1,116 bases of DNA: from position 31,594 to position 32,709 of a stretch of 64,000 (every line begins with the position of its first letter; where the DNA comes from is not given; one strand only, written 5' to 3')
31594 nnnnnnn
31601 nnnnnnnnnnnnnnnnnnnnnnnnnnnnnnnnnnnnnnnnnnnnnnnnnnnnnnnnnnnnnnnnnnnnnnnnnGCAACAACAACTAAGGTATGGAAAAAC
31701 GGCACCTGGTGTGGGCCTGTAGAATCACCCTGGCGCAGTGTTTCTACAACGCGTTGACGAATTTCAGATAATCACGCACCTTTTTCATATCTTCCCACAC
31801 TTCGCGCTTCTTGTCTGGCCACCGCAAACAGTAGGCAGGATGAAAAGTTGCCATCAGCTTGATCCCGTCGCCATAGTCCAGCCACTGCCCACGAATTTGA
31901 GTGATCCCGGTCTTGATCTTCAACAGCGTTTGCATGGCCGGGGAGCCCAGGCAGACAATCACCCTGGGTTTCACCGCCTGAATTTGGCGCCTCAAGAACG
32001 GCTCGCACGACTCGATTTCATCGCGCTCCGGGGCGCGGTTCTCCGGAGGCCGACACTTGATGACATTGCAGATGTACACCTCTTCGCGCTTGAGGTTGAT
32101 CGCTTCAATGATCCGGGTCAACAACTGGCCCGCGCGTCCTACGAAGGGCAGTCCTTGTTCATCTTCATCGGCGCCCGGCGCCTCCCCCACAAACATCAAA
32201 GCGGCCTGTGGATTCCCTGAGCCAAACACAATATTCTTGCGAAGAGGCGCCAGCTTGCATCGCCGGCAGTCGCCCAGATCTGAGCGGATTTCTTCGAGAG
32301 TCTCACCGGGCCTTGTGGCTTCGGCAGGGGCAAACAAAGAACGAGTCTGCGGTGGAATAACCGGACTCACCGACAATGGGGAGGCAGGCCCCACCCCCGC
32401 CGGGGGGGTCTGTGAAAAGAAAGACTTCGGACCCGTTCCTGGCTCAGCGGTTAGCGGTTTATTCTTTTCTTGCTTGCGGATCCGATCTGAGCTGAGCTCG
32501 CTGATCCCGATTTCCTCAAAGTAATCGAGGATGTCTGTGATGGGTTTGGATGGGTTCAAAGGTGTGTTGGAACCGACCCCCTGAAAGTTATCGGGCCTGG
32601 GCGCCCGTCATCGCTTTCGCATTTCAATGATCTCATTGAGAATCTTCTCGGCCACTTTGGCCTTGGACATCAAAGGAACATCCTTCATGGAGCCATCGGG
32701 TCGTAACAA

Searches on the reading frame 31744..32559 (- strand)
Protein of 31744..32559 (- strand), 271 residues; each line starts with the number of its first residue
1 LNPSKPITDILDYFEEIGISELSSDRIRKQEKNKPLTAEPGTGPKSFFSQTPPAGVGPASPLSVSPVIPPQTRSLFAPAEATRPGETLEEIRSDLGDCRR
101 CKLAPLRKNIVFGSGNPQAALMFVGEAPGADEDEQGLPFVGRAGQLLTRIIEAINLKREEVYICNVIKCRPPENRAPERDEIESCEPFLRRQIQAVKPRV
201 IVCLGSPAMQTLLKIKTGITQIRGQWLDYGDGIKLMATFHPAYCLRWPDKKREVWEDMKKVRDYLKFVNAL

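Call 59: search_protein_families(library=pfam, proteins=[window:31744-32559:-])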
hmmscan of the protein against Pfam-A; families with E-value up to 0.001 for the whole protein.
window:31744-32559:- (271 aa): 1 family
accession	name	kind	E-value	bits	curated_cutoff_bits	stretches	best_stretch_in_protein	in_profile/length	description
PF03167.25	UDG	-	8.3e-42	143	24.3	1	112-259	1-141/141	Uracil DNA glycosylase superfamily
